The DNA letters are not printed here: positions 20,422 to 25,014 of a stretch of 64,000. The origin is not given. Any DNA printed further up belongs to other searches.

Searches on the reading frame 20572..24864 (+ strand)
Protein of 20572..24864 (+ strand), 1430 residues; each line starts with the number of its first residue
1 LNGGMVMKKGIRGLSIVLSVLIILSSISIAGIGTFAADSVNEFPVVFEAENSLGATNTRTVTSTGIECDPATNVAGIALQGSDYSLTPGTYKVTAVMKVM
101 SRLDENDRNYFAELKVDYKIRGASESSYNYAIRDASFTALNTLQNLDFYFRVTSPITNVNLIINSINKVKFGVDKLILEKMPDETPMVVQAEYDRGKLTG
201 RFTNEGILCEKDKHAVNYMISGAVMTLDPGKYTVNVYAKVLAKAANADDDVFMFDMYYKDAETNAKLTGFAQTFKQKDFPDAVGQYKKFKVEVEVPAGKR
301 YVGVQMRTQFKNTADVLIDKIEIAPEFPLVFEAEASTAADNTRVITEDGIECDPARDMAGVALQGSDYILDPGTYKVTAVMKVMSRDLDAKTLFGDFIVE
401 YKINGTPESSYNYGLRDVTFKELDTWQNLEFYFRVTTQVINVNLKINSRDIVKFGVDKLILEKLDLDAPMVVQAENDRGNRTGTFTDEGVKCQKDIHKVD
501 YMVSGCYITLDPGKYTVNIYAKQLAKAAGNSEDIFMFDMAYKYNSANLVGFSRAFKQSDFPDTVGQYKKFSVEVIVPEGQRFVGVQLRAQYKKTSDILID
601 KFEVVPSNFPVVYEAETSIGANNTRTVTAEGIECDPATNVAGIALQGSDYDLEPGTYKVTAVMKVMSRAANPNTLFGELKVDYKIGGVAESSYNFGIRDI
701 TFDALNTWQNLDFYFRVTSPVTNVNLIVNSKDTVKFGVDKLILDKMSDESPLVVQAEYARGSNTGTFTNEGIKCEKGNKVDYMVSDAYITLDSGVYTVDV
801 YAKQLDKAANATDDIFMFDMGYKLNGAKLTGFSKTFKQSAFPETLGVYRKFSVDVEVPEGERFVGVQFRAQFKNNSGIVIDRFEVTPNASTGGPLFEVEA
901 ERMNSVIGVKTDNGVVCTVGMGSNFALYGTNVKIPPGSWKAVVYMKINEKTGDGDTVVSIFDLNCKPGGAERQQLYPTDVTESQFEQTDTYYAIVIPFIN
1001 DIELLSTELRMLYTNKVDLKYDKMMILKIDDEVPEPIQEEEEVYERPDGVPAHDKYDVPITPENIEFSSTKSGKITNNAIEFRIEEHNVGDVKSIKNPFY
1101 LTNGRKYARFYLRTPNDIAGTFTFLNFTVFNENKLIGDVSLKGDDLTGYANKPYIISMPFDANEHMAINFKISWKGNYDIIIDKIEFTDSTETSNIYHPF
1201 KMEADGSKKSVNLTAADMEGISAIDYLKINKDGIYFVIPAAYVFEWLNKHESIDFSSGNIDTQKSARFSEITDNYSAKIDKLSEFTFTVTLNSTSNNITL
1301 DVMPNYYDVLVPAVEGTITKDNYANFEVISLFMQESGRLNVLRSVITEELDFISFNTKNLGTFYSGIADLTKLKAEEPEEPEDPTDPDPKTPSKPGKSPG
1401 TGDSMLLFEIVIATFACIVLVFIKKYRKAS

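Call 4: search_protein_families(library=pfam, proteins=[window:20572-24864:+], max_evalue=0.01)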
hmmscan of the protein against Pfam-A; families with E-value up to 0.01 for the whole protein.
window:20572-24864:+ (1430 aa): 3 families
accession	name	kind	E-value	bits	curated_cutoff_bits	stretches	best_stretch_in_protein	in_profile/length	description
PF07495.19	Y_Y_Y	-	6.6e-06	26.4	26.6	0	507-523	32-48/65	Y_Y_Y domain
PF03944.20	Endotoxin_C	-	0.00079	20.3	21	0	268-325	80-140/142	delta endotoxin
PF02018.23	CBM_4_9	-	0.0026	18.6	25.9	0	374-448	64-131/136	Carbohydrate binding domain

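Call 9: search_protein_families(library=ncbifam, proteins=[window:20572-24864:+], max_evalue=0.01)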
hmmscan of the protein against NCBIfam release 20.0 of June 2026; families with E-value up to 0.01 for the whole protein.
window:20572-24864:+ (1430 aa): 1 family
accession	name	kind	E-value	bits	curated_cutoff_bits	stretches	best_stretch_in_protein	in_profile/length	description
NF053819.1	EF0750_LPXTG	subfamily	0.004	17.6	47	0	1373-1427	47-103/105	EF2685/EF0750 family sortase-dependent surface protein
